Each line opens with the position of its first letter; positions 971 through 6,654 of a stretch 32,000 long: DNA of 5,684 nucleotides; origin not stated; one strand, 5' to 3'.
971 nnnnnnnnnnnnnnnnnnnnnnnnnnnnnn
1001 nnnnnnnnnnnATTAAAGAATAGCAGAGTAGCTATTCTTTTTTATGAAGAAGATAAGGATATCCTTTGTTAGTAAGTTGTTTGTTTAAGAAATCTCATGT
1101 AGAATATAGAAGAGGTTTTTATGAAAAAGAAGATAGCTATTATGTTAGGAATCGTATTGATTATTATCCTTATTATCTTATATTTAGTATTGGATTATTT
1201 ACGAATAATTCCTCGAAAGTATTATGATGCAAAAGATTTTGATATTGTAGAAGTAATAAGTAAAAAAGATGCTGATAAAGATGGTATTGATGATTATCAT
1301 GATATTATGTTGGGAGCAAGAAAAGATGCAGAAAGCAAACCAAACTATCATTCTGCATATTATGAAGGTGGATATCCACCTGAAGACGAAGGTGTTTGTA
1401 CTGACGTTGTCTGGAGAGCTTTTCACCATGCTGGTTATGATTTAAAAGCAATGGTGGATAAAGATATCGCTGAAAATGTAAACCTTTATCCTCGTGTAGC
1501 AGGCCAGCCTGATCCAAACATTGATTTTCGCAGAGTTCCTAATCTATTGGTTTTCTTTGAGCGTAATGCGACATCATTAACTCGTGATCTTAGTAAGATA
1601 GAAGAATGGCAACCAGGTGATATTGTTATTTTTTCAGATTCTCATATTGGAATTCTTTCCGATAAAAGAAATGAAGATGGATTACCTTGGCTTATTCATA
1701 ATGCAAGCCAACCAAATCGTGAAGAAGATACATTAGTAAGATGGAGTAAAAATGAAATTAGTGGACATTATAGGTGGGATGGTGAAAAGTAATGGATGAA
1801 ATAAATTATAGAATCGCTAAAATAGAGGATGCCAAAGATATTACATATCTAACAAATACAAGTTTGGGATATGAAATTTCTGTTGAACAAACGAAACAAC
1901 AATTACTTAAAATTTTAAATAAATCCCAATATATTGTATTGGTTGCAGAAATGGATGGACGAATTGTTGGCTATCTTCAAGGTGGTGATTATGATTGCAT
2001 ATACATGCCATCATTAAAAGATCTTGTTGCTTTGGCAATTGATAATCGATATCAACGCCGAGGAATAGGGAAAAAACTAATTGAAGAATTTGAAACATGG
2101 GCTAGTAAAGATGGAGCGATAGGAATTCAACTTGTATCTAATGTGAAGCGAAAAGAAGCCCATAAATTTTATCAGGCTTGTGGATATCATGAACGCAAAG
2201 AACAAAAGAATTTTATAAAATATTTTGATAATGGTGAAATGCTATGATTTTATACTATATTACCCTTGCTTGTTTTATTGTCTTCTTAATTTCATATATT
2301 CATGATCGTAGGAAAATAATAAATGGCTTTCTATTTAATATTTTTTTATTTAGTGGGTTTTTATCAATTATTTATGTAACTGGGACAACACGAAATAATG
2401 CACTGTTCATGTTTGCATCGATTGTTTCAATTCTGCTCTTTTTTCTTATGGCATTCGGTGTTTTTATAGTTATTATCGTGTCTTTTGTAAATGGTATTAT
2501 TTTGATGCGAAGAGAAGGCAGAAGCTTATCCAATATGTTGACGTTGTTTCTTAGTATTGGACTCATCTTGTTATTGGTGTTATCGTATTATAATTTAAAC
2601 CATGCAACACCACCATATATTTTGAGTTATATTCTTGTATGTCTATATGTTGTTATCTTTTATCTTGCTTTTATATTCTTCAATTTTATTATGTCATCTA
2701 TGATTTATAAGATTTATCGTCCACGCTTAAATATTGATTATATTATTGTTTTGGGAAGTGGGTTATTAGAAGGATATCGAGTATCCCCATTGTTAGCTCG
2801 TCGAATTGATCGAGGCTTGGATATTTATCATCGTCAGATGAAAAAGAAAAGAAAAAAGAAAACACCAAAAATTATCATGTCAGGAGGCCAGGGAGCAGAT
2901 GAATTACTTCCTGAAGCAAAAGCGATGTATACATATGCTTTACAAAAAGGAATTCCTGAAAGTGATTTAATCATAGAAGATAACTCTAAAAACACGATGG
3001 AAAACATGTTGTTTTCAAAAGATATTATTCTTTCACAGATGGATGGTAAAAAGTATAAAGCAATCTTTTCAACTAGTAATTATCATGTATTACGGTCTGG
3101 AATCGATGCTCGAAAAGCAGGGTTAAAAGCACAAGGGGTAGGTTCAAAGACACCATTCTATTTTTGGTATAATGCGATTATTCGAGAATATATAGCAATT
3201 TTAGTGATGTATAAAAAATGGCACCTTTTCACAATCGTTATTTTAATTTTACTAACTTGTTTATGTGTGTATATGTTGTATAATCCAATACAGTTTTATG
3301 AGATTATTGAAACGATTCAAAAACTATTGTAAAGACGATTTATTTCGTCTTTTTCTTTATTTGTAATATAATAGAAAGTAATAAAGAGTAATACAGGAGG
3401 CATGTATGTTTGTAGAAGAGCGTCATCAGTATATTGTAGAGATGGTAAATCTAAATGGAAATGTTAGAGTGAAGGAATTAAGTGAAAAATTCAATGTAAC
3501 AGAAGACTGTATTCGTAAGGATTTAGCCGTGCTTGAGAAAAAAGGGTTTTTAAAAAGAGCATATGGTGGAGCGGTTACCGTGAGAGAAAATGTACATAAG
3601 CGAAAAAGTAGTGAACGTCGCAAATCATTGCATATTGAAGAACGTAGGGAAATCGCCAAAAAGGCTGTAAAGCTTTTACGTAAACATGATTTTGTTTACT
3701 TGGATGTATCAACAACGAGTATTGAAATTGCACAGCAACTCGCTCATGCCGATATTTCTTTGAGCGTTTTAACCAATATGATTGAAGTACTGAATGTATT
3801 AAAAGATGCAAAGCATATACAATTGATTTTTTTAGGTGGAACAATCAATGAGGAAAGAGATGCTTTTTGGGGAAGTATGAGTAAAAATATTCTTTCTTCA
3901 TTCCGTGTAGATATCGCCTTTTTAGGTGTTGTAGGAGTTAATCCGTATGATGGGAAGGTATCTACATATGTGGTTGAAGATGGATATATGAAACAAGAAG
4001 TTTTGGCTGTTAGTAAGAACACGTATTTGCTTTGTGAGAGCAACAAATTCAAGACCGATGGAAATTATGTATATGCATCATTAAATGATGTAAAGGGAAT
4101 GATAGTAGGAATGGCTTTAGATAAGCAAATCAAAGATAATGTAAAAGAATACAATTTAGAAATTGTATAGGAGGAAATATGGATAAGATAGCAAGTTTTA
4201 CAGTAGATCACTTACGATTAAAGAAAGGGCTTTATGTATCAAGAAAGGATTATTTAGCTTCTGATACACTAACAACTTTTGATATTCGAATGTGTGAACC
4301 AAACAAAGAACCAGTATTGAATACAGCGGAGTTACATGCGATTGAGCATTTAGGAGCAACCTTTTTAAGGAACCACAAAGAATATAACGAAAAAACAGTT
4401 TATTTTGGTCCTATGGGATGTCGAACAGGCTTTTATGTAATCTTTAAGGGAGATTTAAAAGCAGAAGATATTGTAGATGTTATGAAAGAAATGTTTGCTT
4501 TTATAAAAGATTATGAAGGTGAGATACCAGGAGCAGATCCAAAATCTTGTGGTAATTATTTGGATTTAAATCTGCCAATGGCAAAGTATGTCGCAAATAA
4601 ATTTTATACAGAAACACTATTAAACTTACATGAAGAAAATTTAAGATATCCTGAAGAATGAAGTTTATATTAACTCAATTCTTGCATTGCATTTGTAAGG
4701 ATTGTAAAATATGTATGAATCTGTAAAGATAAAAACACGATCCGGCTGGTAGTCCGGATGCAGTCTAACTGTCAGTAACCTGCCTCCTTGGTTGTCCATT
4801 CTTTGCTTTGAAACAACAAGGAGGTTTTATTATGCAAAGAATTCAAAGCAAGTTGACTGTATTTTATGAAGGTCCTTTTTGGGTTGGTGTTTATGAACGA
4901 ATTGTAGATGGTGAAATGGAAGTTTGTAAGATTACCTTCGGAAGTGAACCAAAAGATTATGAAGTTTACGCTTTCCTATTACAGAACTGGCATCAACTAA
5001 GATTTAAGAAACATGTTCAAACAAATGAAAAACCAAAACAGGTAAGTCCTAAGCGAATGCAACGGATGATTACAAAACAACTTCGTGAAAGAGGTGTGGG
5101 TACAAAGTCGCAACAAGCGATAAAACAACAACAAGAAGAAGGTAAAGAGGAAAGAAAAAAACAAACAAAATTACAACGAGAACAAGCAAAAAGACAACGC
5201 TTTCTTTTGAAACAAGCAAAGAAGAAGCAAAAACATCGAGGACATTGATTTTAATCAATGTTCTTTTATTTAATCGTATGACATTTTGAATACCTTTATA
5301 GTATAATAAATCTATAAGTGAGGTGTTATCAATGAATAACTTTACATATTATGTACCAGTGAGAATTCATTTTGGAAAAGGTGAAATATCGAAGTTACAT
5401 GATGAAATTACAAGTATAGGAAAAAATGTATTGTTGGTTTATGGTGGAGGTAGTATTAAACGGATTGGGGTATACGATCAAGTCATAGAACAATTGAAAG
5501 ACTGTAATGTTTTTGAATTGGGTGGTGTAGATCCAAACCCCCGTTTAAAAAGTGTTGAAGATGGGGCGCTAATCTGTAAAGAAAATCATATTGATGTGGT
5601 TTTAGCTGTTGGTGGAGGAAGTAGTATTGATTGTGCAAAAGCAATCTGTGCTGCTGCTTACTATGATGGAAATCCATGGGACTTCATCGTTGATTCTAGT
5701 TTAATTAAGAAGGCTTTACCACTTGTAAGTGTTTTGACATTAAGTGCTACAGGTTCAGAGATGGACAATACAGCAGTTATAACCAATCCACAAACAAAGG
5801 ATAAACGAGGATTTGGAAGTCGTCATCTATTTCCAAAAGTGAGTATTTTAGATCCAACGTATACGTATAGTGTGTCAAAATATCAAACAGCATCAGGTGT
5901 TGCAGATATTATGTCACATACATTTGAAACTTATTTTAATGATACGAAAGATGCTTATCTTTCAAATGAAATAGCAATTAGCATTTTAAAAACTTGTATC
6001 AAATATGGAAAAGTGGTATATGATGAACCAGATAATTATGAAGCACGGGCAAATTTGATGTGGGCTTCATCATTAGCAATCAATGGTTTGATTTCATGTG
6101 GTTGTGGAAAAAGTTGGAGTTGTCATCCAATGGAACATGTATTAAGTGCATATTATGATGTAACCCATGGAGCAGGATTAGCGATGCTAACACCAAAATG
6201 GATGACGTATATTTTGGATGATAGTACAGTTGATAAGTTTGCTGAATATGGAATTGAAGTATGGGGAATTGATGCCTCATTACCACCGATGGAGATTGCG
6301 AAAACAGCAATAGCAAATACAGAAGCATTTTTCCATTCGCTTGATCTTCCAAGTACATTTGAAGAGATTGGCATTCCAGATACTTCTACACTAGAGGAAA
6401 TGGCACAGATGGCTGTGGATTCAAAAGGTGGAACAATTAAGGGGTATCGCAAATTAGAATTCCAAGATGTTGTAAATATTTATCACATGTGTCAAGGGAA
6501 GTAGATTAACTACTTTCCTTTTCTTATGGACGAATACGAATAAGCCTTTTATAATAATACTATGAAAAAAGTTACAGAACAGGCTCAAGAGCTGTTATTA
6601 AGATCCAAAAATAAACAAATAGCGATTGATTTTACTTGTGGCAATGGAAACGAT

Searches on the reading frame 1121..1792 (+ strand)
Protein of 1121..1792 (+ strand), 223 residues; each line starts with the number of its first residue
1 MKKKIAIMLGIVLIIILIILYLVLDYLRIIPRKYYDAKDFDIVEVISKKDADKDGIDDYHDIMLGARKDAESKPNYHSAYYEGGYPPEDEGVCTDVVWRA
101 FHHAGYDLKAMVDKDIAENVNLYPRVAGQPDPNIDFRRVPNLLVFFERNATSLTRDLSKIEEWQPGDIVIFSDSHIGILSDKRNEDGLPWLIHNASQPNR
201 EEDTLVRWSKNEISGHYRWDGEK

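Call 12: search_protein_families(library=pfam, proteins=[window:1121-1792:+], max_evalue=0.001)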
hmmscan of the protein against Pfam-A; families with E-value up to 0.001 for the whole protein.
window:1121-1792:+ (223 aa): 1 family
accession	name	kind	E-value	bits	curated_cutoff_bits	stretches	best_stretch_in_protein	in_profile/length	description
PF06940.17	DUF1287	-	2.9e-53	180.4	25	1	65-219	3-163/163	Domain of unknown function (DUF1287)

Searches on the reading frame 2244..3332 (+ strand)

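Call 12: search_protein_families(library=pfam, proteins=[window:2244-3332:+], max_evalue=0.001)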
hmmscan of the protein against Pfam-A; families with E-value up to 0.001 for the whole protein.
window:2244-3332:+ (362 aa): 1 family
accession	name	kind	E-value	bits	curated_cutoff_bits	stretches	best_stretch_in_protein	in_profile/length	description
PF02698.23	DUF218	-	1.6e-28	99.7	27.6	1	165-318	1-133/133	DUF218 domain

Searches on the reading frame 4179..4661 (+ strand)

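Call 12: search_protein_families(library=pfam, proteins=[window:4179-4661:+], max_evalue=0.001)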
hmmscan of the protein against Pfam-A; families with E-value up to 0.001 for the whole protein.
window:4179-4661:+ (160 aa): 1 family
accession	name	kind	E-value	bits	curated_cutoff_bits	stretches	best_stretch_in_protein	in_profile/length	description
PF02664.20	LuxS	-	2.4e-60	203.2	27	1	3-149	1-151/154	S-Ribosylhomocysteinase (LuxS)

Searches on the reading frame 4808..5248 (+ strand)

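Call 12: search_protein_families(library=pfam, proteins=[window:4808-5248:+], max_evalue=0.001)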
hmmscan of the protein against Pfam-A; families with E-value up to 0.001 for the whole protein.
window:4808-5248:+ (146 aa): 1 family
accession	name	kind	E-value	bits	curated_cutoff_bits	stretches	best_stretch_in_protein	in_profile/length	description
PF11208.13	DUF2992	-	5.8e-50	169.4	23.8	1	16-146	1-132/132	Protein of unknown function (DUF2992)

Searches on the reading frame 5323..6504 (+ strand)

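Call 12: search_protein_families(library=pfam, proteins=[window:5323-6504:+], max_evalue=0.001)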
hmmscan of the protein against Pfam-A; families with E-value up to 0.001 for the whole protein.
window:5323-6504:+ (393 aa): 3 families
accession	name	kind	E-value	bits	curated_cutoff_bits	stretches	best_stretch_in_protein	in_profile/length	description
PF00465.25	Fe-ADH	-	3.4e-48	163.9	31.3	1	12-178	1-168/168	Iron-containing alcohol dehydrogenase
PF25137.1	ADH_Fe_C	-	2.5e-28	99.5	27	1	189-388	1-191/194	Fe-containing alcohol dehydrogenase family, C-terminal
PF13685.12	Fe-ADH_2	-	8.4e-07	29.5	28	1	17-110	2-95/149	Iron-containing alcohol dehydrogenase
